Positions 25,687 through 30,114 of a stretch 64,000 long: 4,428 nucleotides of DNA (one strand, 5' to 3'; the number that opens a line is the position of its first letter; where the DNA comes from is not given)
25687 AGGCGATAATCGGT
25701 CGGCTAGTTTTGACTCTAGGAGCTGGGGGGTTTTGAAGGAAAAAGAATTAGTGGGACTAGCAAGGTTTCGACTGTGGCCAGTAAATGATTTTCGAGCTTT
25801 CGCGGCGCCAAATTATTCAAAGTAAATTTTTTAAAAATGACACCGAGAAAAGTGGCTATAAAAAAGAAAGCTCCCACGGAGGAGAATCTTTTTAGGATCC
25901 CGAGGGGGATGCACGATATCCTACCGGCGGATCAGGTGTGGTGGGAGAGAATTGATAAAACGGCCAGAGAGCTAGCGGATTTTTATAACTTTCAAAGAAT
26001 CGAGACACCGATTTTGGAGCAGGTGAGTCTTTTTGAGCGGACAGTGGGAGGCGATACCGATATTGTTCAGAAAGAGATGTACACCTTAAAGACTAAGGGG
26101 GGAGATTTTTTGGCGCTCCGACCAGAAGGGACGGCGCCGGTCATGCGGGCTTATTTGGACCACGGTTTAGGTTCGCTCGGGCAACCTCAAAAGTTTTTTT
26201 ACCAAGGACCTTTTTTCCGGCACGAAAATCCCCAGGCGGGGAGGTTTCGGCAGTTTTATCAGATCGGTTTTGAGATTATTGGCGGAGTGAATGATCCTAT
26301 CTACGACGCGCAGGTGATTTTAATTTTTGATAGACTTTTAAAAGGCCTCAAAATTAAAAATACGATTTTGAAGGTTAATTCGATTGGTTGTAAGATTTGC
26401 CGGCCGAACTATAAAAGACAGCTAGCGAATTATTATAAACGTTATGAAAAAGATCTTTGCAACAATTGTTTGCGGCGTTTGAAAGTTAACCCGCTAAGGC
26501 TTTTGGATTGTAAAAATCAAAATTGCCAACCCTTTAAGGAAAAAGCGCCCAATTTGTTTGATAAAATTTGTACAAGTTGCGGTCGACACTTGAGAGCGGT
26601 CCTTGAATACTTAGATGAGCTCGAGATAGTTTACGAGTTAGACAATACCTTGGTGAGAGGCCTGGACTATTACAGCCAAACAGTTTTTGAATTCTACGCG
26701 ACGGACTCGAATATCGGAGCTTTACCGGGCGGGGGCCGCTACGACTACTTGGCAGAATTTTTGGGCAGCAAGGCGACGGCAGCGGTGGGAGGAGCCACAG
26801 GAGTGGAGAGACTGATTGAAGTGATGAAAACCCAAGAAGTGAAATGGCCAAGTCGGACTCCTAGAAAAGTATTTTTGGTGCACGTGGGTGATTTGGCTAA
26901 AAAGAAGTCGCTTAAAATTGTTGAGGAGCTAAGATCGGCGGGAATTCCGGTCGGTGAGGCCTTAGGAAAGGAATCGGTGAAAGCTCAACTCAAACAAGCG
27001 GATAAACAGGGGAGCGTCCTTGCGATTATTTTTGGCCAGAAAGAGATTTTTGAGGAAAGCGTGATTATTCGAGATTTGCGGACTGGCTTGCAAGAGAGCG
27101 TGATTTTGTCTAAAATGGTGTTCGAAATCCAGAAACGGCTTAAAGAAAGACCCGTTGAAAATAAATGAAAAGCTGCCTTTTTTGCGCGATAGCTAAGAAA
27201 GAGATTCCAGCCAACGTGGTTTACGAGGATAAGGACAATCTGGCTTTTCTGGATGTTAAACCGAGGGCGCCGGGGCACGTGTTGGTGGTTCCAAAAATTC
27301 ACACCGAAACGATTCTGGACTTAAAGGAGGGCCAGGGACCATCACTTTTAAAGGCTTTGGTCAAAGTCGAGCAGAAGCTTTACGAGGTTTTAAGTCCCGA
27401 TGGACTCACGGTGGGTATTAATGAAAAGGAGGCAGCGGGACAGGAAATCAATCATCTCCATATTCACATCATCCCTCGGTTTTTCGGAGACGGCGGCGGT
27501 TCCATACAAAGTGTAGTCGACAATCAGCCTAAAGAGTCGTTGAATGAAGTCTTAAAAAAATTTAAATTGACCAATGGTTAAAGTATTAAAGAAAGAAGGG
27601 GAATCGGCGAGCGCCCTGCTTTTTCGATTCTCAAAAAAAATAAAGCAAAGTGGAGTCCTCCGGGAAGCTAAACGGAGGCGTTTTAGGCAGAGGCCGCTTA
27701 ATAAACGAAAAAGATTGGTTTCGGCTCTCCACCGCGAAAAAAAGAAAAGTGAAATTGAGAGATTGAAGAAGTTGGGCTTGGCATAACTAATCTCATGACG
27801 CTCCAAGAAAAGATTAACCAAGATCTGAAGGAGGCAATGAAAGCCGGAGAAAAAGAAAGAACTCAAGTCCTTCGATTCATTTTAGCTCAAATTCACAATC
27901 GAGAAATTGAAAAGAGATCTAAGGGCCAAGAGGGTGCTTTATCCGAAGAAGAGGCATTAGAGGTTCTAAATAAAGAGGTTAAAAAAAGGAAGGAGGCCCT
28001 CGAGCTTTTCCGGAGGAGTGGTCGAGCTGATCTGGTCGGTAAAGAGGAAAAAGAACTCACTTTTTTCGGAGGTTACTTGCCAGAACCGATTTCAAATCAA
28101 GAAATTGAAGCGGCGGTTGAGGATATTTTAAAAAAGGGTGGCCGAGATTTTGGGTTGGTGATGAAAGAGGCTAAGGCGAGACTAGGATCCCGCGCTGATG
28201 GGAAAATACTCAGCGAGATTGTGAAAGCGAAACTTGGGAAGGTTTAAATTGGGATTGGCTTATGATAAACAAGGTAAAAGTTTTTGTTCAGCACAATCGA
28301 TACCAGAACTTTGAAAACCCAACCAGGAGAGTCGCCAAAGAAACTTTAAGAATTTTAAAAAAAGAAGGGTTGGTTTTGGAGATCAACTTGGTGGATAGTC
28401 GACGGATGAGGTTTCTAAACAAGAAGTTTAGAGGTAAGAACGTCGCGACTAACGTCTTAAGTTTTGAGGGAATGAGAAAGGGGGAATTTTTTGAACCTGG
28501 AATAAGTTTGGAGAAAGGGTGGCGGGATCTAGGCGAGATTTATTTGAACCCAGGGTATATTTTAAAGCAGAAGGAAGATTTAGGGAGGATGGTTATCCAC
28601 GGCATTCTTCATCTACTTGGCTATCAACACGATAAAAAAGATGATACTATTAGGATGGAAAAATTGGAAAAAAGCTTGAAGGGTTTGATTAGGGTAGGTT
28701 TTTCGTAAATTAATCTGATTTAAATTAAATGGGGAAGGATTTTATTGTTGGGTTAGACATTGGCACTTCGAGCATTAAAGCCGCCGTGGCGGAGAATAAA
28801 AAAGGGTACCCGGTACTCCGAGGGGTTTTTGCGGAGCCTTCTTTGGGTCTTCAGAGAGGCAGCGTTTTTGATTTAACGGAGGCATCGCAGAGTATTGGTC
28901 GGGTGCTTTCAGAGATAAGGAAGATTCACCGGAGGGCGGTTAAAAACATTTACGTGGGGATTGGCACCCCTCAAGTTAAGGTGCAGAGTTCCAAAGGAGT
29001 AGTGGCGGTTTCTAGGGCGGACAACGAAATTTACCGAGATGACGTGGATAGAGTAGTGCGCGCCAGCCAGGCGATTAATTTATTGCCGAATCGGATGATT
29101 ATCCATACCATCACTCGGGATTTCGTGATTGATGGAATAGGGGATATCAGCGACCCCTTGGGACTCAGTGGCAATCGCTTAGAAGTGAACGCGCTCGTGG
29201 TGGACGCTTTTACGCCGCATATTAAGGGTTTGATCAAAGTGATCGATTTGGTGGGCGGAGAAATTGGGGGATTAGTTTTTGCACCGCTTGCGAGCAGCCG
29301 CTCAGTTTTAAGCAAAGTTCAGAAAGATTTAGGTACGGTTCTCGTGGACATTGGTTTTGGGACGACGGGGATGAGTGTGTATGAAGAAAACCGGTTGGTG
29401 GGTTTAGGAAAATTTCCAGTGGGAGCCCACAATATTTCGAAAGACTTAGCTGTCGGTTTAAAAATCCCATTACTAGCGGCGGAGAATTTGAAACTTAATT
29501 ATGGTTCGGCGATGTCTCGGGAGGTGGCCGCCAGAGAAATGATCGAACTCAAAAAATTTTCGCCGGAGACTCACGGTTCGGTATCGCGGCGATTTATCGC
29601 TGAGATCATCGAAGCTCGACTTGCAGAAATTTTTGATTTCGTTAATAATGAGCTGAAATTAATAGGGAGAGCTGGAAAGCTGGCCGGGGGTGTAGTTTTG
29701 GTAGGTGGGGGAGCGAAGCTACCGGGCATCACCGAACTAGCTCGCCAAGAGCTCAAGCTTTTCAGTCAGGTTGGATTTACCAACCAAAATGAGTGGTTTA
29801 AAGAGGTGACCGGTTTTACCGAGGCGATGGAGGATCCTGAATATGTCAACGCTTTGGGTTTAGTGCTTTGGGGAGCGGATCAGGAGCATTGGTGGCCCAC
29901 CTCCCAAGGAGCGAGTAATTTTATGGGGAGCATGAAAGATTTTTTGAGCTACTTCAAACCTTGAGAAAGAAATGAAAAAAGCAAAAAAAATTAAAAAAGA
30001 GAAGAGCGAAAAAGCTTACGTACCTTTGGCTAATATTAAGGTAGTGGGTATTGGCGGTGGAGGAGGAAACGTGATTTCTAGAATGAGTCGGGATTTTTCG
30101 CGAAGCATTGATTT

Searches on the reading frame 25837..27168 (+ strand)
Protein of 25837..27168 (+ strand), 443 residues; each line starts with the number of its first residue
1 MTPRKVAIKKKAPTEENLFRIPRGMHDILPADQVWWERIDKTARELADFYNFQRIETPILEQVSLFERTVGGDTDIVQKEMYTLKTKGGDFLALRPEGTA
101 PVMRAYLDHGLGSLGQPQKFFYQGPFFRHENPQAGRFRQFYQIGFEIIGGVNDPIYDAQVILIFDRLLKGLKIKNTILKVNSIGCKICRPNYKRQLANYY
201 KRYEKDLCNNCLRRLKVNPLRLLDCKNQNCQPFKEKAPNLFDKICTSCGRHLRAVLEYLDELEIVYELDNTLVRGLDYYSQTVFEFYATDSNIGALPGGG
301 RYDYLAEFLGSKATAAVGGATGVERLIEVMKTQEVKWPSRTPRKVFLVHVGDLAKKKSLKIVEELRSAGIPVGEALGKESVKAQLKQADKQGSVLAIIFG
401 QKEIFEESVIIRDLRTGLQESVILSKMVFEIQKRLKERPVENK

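Call 46: search_protein_families(library=pfam, proteins=[window:25837-27168:+], max_evalue=0.00001)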
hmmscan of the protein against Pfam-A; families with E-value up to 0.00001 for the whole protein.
window:25837-27168:+ (443 aa): 3 families
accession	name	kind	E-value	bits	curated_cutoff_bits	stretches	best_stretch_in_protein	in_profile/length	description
PF13393.11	tRNA-synt_His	-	2.9e-36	125.7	25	1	24-326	1-308/308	Histidyl-tRNA synthetase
PF00587.30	tRNA-synt_2b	-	8.5e-11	42.7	29.3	1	82-289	1-123/179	tRNA synthetase class II core domain (G, H, P, S and T)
PF03129.25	HGTP_anticodon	-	5.1e-10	39.8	21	1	344-433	1-93/94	Anticodon binding domain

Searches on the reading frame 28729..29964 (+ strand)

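Call 46: search_protein_families(library=pfam, proteins=[window:28729-29964:+], max_evalue=0.00001)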
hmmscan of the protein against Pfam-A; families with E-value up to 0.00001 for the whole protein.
window:28729-29964:+ (411 aa): 3 families
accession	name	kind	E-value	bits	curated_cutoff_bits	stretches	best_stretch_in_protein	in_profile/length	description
PF14450.12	FtsA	-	5.5e-29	101.5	31.8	1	204-377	1-127/127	Cell division protein FtsA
PF02491.25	SHS2_FTSA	-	7.6e-21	74.7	25.4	1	82-158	3-78/79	SHS2 domain inserted in FTSA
PF06723.19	MreB_Mbl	-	6.1e-09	35.6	27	1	196-348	140-303/327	MreB/Mbl protein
